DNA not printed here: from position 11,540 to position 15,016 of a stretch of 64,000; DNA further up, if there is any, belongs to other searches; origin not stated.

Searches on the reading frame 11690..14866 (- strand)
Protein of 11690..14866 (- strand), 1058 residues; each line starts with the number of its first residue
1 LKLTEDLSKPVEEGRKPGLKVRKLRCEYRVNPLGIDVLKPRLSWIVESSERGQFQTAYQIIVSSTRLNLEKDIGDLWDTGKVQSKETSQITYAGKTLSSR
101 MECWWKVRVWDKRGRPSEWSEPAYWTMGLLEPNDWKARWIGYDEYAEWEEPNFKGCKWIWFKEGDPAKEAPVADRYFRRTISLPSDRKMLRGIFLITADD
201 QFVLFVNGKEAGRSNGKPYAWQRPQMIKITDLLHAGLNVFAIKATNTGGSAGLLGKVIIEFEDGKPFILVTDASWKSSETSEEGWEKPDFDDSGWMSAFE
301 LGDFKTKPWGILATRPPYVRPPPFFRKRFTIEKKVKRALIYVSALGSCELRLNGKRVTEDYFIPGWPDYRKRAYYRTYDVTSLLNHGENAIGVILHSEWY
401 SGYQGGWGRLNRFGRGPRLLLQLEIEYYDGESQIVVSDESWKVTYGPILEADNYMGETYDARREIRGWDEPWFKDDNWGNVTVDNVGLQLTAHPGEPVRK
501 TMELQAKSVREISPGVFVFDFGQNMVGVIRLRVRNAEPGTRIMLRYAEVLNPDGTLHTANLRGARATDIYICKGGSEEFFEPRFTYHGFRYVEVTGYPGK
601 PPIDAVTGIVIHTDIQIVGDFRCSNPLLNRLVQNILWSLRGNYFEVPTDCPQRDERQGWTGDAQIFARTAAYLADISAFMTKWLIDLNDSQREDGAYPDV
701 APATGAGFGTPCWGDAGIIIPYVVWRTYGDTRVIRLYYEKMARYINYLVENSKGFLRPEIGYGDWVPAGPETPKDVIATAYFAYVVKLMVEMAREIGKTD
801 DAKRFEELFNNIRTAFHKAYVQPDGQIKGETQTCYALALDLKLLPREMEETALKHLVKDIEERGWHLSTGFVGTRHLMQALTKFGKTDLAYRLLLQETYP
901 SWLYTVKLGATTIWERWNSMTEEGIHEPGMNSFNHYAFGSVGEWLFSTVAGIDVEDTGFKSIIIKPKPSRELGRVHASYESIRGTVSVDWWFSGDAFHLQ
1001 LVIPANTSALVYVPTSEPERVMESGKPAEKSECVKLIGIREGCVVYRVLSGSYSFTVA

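Call 77: search_protein_families(library=pfam, proteins=[window:11690-14866:-], max_evalue=0.00001)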
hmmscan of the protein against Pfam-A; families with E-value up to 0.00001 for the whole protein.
window:11690-14866:- (1058 aa): 5 families
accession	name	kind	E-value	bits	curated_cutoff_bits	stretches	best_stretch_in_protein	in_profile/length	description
PF17389.8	Bac_rhamnosid6H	-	4.3e-128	427.8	24.5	1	618-949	3-339/339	Bacterial alpha-L-rhamnosidase 6 hairpin glycosidase domain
PF08531.16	Bac_rhamnosid_N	-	2.3e-57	194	25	1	333-501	1-171/172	Alpha-L-rhamnosidase N-terminal domain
PF25788.1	Ig_Rha78A_N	-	1.2e-39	135.2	27.4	1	22-131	2-105/105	Rha78A-like, N-terminal immunoglobulin domain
PF05592.18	Bac_rhamnosid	-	9.6e-35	119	22.2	1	511-612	2-102/102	Bacterial alpha-L-rhamnosidase concanavalin-like domain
PF17390.7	Bac_rhamnosid_C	-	6.2e-19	68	22.1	1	951-1025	1-75/78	Bacterial alpha-L-rhamnosidase C-terminal domain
